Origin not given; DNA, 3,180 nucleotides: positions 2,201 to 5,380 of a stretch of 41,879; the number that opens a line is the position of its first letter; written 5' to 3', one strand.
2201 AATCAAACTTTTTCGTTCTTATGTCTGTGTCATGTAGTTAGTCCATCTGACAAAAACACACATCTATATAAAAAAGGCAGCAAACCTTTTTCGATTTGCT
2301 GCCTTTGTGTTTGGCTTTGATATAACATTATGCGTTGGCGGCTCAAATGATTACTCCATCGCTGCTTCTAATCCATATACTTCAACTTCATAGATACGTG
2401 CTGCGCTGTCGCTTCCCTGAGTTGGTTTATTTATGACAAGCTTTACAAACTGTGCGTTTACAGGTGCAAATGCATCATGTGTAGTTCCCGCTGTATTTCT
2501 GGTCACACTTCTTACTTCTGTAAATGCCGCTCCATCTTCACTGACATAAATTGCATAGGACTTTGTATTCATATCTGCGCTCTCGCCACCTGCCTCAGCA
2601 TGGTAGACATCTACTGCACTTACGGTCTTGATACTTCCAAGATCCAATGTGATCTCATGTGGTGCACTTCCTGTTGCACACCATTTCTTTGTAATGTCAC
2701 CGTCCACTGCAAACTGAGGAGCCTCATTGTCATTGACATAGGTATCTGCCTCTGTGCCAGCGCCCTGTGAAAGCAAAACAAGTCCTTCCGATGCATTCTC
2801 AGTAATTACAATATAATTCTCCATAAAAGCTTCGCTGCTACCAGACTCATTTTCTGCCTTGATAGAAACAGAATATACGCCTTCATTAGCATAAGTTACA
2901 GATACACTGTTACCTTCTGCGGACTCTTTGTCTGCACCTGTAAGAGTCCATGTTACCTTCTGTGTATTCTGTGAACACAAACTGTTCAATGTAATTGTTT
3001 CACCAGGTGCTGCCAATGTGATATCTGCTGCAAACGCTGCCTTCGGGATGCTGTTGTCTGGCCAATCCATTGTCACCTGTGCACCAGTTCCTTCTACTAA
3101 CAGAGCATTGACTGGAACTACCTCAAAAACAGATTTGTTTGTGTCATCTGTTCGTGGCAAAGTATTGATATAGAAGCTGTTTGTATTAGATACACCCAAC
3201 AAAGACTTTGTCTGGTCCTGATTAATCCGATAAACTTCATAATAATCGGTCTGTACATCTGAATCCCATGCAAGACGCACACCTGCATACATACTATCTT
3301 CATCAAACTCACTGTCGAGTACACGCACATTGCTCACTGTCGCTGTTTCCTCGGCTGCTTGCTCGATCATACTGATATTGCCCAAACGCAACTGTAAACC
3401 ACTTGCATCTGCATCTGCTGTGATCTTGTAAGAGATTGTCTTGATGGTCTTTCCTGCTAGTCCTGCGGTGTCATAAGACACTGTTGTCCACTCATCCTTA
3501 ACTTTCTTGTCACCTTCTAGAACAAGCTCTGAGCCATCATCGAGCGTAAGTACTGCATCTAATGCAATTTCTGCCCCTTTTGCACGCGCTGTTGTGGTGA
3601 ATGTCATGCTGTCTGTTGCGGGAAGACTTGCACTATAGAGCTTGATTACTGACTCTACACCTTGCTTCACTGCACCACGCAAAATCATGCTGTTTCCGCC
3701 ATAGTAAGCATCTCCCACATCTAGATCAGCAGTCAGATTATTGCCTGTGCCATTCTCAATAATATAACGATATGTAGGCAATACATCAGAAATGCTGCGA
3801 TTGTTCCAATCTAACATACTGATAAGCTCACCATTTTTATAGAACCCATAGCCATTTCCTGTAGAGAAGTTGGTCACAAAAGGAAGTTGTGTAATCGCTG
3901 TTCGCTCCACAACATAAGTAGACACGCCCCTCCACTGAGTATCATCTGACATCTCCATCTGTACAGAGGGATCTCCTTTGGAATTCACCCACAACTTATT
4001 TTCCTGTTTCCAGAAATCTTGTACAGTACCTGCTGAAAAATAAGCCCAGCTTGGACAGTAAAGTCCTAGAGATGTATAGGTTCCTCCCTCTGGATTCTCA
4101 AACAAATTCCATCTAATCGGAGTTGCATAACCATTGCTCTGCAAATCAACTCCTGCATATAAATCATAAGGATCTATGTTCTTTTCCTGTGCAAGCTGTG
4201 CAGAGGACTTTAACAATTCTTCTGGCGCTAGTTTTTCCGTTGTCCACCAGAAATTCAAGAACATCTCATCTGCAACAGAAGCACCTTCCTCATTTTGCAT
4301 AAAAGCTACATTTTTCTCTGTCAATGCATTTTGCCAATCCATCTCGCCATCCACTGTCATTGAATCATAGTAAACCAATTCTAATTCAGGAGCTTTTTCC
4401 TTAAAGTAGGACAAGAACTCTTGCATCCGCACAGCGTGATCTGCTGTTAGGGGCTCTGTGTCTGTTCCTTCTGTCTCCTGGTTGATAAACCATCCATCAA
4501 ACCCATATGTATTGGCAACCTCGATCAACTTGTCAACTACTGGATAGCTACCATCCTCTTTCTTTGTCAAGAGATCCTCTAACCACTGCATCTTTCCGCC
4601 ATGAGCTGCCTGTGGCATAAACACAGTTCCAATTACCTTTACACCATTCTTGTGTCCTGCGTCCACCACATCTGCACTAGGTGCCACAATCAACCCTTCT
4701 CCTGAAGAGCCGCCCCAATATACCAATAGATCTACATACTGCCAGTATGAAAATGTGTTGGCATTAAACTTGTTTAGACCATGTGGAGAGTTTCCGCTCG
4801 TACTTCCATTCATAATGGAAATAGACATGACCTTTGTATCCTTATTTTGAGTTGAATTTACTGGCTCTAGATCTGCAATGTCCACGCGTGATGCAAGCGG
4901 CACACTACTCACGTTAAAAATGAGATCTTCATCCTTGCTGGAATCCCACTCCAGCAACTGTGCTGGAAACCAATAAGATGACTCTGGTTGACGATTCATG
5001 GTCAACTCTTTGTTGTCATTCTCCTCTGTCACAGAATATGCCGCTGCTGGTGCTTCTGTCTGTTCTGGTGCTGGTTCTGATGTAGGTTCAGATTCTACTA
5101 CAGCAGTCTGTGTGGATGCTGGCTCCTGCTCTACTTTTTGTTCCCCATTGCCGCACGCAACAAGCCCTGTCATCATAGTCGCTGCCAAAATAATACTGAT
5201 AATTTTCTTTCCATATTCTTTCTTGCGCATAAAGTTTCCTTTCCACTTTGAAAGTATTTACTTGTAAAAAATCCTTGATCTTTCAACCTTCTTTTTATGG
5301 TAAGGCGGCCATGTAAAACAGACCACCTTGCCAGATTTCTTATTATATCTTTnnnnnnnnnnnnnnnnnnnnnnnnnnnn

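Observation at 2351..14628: Complete high-mannose N-glycan foraging locus: GH85 ENGase lipoprotein + ABC importer + GH38 + GH130 + LacI repressor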

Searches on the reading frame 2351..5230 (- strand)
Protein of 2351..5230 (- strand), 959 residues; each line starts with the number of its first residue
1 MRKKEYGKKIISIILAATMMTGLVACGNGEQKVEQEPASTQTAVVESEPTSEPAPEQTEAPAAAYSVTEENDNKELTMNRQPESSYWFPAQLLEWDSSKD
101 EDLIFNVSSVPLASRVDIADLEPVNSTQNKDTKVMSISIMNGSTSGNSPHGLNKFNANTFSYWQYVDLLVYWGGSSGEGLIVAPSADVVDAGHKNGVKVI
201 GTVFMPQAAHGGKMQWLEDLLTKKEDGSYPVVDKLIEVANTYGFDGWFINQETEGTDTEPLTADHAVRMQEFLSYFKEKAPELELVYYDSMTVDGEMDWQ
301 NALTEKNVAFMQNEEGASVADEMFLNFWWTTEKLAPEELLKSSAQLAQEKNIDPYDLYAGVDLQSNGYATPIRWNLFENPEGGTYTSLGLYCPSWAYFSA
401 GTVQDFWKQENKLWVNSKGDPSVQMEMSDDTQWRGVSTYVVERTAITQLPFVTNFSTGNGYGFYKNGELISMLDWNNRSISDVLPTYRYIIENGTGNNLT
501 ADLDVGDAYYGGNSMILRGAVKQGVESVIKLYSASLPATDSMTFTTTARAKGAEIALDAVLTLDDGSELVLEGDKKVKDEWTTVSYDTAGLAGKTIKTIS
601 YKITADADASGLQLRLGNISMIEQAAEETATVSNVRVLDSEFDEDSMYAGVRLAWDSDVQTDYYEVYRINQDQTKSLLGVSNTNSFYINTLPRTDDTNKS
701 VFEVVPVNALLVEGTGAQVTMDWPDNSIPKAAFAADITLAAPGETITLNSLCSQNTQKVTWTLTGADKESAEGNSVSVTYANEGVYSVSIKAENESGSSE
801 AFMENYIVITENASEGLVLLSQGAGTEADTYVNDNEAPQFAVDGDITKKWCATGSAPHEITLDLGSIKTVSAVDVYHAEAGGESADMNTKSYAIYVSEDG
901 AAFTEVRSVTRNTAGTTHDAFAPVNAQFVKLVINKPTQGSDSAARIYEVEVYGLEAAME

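Call 3: search_protein_families(library=pfam, proteins=[window:2351-5230:-])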
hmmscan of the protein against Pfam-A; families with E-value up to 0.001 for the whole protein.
window:2351-5230:- (959 aa): 6 families
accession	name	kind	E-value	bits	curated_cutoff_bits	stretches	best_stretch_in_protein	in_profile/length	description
PF03644.19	Glyco_hydro_85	-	6.9e-90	302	22.2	1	149-462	8-301/302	Glycosyl hydrolase family 85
PF00754.31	F5_F8_type_C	-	3.2e-20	73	28.2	1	832-945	8-123/127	F5/8 type C domain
PF21910.2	GH85_C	-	1.9e-18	67.2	27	1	633-724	2-94/95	GH85 endohexosaminidases, C-terminal domain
PF22633.2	F5_F8_type_C_2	-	9.6e-17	61.8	27.8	1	841-931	2-91/91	NedA-like, galactose-binding domain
PF00801.26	PKD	-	5e-07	30.1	23.5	1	734-801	5-74/80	PKD domain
PF18911.6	PKD_4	-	6.9e-07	29.7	27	1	726-802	1-78/85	PKD domain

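Call 4: search_protein_families(library=ncbifam, proteins=[window:2351-5230:-])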
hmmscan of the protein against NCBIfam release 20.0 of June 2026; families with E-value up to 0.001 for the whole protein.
window:2351-5230:- (959 aa): 0 families

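Call 9: search_solved_structures(query=window:2351-5230:-)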
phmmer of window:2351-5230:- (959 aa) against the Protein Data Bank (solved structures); distinct sequences matched with E-value up to 0.001: 6.
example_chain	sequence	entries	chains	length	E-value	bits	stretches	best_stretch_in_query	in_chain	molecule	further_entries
3fhq_A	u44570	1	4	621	2.7e-133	449.4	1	81-698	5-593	Endo-beta-N-acetylglucosaminidase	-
3fha_A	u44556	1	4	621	8.3e-133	447.8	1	81-698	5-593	Endo-beta-N-acetylglucosaminidase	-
2vtf_A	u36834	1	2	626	2.1e-132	446.5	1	81-697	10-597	ENDO-BETA-N-ACETYLGLUCOSAMINIDASE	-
3gdb_A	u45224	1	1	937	1.9e-87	297.8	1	30-736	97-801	Putative uncharacterized protein spr0440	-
2w91_A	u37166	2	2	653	5.9e-85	289.5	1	90-730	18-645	ENDO-BETA-N-ACETYLGLUCOSAMINIDASE D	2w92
7d29_A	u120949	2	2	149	1.7e-07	33.2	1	832-931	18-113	AlyQ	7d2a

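Call 15: find_homologous_proteins(query=window:2351-5230:-, max_evalue=1e-20)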
Query window:2351-5230:- (959 aa): 1305 proteins with E <= 1e-20 among 8000 candidates; the best 120 are listed.
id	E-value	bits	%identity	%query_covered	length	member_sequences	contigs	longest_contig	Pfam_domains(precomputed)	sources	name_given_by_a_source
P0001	0.0e+0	2153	100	100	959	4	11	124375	PF00754.32,PF00801.27,PF22633.4,PF03644.20,PF21910.3,PF18911.7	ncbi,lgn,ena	-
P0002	0.0e+0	1809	82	100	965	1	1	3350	PF00754.32,PF00801.27,PF22633.4,PF03644.20,PF21910.3,PF18911.7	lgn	-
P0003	0.0e+0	1793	82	100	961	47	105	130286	PF00754.32,PF00801.27,PF22633.4,PF03644.20,PF21910.3,PF18911.7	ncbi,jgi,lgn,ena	-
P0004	0.0e+0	1790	82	100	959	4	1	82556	PF00754.32,PF00801.27,PF22633.4,PF03644.20,PF21910.3,PF18911.7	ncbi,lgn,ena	-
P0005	0.0e+0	1787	82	100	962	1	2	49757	PF00754.32,PF00801.27,PF22633.4,PF03644.20,PF21910.3,PF18911.7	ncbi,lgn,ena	-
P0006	0.0e+0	1783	82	100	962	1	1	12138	PF00754.32,PF00801.27,PF22633.4,PF03644.20,PF21910.3,PF18911.7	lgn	-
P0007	0.0e+0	1781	82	100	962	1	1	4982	PF00754.32,PF00801.27,PF22633.4,PF03644.20,PF21910.3,PF18911.7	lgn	-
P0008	0.0e+0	1780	82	100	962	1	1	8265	PF00754.32,PF00801.27,PF22633.4,PF03644.20,PF21910.3,PF18911.7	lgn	-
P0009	0.0e+0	1779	81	100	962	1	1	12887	PF00754.32,PF00801.27,PF22633.4,PF03644.20,PF21910.3,PF18911.7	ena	-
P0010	0.0e+0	1777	81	100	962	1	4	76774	PF00754.32,PF00801.27,PF22633.4,PF03644.20,PF21910.3,PF18911.7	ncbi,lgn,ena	-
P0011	0.0e+0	1777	81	100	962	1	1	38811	PF00754.32,PF00801.27,PF22633.4,PF03644.20,PF21910.3,PF18911.7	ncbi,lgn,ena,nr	ncbi:MAG: discoidin domain-containing protein [Lachnospiraceae bacterium]|nr:discoidin domain-contai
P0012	0.0e+0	1777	81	100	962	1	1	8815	PF00754.32,PF00801.27,PF22633.4,PF03644.20,PF21910.3,PF18911.7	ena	-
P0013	0.0e+0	1775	81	100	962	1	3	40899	PF00754.32,PF00801.27,PF22633.4,PF03644.20,PF21910.3,PF18911.7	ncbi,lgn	-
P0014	0.0e+0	1775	81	100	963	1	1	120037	PF00754.32,PF00801.27,PF22633.4,PF03644.20,PF21910.3,PF18911.7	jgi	-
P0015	0.0e+0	1775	81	100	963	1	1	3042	PF00754.32,PF00801.27,PF22633.4,PF03644.20,PF21910.3,PF18911.7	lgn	-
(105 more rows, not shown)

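Call 16: find_related_loci(query=window:2351-5230:-, collection=genome_contigs, flank=10000)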
Query window:2351-5230:- (959 aa) in genome_contigs; peptide patterns used: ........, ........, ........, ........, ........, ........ (x = any residue, [..] = any of these).
178 stretches matched a pattern; 152 encode a relative of the query (tblastn E <= 1e-3); the best 80 are kept; 80 distinct loci.
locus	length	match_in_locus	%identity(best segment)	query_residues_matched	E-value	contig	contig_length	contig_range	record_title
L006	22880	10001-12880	82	1-959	0e+0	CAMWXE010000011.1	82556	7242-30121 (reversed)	MAG TPA_asm: uncultured Lachnospiraceae bacterium isolate SRR14411258_bin.8_metawrap_v1.3_MAG genome assembly, contig: N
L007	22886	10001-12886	82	1-959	0e+0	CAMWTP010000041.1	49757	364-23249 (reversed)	MAG TPA_asm: uncultured Lachnospiraceae bacterium isolate SRR14411321_bin.4_metawrap_v1.3_MAG genome assembly, contig: N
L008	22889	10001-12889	81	1-959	0e+0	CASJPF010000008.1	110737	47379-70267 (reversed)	MAG: Lachnospiraceae bacterium isolate G1-1A_111220.8_1677753948 genome assembly, contig: NODE_139_length_110737_cov_12.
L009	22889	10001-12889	81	1-959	0e+0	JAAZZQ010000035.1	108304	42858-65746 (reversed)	MAG: Lachnospiraceae bacterium isolate bin44o c_000000414829, whole genome shotgun sequence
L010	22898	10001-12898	80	1-959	0e+0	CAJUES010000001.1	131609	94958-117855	MAG TPA_asm: uncultured Lachnospiraceae bacterium isolate MGBC135202 genome assembly, contig: MGBC135202.1, whole genome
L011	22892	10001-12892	80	1-959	0e+0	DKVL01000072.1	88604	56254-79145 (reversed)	MAG TPA_asm: Lachnospiraceae bacterium UBA7179 UBA7179_contig_1653, whole genome shotgun sequence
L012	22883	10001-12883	80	1-959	0e+0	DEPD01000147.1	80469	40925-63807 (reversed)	MAG TPA_asm: Lachnospiraceae bacterium UBA3401 UBA3401_contig_50, whole genome shotgun sequence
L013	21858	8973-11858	81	1-959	0e+0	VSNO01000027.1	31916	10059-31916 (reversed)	MAG: Lachnospiraceae bacterium isolate SC1151_S4_bin.10 SC1151_S4_SC1151_S4_bin.10_contig_27, whole genome shotgun seque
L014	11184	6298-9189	80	1-959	0e+0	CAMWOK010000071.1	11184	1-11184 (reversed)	MAG TPA_asm: uncultured Lachnospiraceae bacterium isolate SRR14411345_bin.8_metawrap_v1.3_MAG genome assembly, contig: N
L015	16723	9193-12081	80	8-959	0e+0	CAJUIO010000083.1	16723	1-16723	MAG TPA_asm: uncultured Lachnospiraceae bacterium isolate MGBC140131 genome assembly, contig: MGBC140131.83, whole genom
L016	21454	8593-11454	79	11-959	0e+0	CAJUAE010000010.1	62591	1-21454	MAG TPA_asm: uncultured Lachnospiraceae bacterium isolate MGBC120144 genome assembly, contig: MGBC120144.10, whole genom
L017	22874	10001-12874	79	1-955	0e+0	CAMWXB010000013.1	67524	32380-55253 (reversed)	MAG TPA_asm: uncultured Lachnospiraceae bacterium isolate SRR14411328_bin.9_metawrap_v1.3_MAG genome assembly, contig: N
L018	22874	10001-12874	77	1-959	0e+0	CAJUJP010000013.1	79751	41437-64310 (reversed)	MAG TPA_asm: uncultured Lachnospiraceae bacterium isolate MGBC140906 genome assembly, contig: MGBC140906.13, whole genom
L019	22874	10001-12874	78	1-959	0e+0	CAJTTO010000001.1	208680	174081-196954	MAG TPA_asm: uncultured Lachnospiraceae bacterium isolate MGBC113610 genome assembly, contig: MGBC113610.1, whole genome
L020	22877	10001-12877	77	1-959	0e+0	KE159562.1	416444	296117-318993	Lachnospiraceae bacterium A4 genomic scaffold acPFC-supercont1.5, whole genome shotgun sequence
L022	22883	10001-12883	75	1-955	0e+0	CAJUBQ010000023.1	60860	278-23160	MAG TPA_asm: uncultured Eubacterium sp. isolate MGBC123503 genome assembly, contig: MGBC123503.23, whole genome shotgun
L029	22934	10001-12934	70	1-959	0e+0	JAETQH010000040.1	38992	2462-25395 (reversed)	MAG: Lachnospiraceae bacterium isolate S26_Bin3 scaffold_960_2, whole genome shotgun sequence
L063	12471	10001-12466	55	62-885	0e+0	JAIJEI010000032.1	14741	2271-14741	MAG: Bifidobacterium sp. isolate Map_4_007 contig_100_212, whole genome shotgun sequence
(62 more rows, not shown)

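Call 24: search_protein_families(library=pfam, proteins=[L007:4728-6692:+, L029:2652-4817:+, L029:4838-6688:+, L022:4505-6754:+], max_evalue=0.01)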
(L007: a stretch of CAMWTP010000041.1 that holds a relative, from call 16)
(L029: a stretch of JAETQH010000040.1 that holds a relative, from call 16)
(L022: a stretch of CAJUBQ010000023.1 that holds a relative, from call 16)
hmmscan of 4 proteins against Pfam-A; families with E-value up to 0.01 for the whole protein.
L007:4728-6692:+ (654 aa): 2 families
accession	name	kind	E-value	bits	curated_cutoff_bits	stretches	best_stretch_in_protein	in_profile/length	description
PF02838.20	Glyco_hydro_20b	-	1.5e-16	61.7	26.1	1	28-150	3-124/124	Glycosyl hydrolase family 20, domain 2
PF00728.28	Glyco_hydro_20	-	2.3e-09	37.5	22.3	1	156-376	4-242/348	Glycosyl hydrolase family 20, catalytic domain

L029:2652-4817:+ (721 aa): 1 family
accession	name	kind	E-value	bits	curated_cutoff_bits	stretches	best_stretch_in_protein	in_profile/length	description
PF08532.16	Glyco_hydro_42M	-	0.0016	18.5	25.8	0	466-533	31-90/207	Beta-galactosidase trimerisation domain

L029:4838-6688:+ (616 aa): 2 families
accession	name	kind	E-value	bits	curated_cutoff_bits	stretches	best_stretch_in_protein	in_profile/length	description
PF02838.20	Glyco_hydro_20b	-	7.2e-18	66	26.1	1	3-123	4-123/124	Glycosyl hydrolase family 20, domain 2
PF00728.28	Glyco_hydro_20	-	3.2e-17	63.4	22.3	1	130-351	4-243/348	Glycosyl hydrolase family 20, catalytic domain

L022:4505-6754:+ (749 aa): 1 family
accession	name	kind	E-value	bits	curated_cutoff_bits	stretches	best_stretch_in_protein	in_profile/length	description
PF08532.16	Glyco_hydro_42M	-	0.00057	19.9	25.8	1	497-564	31-90/207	Beta-galactosidase trimerisation domain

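Call 36: search_solved_structures(query=window:2351-5230:-, show_alignments=1, max_evalue=1e-100)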
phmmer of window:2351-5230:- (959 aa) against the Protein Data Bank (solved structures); distinct sequences matched with E-value up to 1e-100: 3.
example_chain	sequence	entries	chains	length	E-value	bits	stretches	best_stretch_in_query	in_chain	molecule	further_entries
3fhq_A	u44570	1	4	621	2.7e-133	449.4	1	81-698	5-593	Endo-beta-N-acetylglucosaminidase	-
3fha_A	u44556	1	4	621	8.3e-133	447.8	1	81-698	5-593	Endo-beta-N-acetylglucosaminidase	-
2vtf_A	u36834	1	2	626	2.1e-132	446.5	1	81-697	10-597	ENDO-BETA-N-ACETYLGLUCOSAMINIDASE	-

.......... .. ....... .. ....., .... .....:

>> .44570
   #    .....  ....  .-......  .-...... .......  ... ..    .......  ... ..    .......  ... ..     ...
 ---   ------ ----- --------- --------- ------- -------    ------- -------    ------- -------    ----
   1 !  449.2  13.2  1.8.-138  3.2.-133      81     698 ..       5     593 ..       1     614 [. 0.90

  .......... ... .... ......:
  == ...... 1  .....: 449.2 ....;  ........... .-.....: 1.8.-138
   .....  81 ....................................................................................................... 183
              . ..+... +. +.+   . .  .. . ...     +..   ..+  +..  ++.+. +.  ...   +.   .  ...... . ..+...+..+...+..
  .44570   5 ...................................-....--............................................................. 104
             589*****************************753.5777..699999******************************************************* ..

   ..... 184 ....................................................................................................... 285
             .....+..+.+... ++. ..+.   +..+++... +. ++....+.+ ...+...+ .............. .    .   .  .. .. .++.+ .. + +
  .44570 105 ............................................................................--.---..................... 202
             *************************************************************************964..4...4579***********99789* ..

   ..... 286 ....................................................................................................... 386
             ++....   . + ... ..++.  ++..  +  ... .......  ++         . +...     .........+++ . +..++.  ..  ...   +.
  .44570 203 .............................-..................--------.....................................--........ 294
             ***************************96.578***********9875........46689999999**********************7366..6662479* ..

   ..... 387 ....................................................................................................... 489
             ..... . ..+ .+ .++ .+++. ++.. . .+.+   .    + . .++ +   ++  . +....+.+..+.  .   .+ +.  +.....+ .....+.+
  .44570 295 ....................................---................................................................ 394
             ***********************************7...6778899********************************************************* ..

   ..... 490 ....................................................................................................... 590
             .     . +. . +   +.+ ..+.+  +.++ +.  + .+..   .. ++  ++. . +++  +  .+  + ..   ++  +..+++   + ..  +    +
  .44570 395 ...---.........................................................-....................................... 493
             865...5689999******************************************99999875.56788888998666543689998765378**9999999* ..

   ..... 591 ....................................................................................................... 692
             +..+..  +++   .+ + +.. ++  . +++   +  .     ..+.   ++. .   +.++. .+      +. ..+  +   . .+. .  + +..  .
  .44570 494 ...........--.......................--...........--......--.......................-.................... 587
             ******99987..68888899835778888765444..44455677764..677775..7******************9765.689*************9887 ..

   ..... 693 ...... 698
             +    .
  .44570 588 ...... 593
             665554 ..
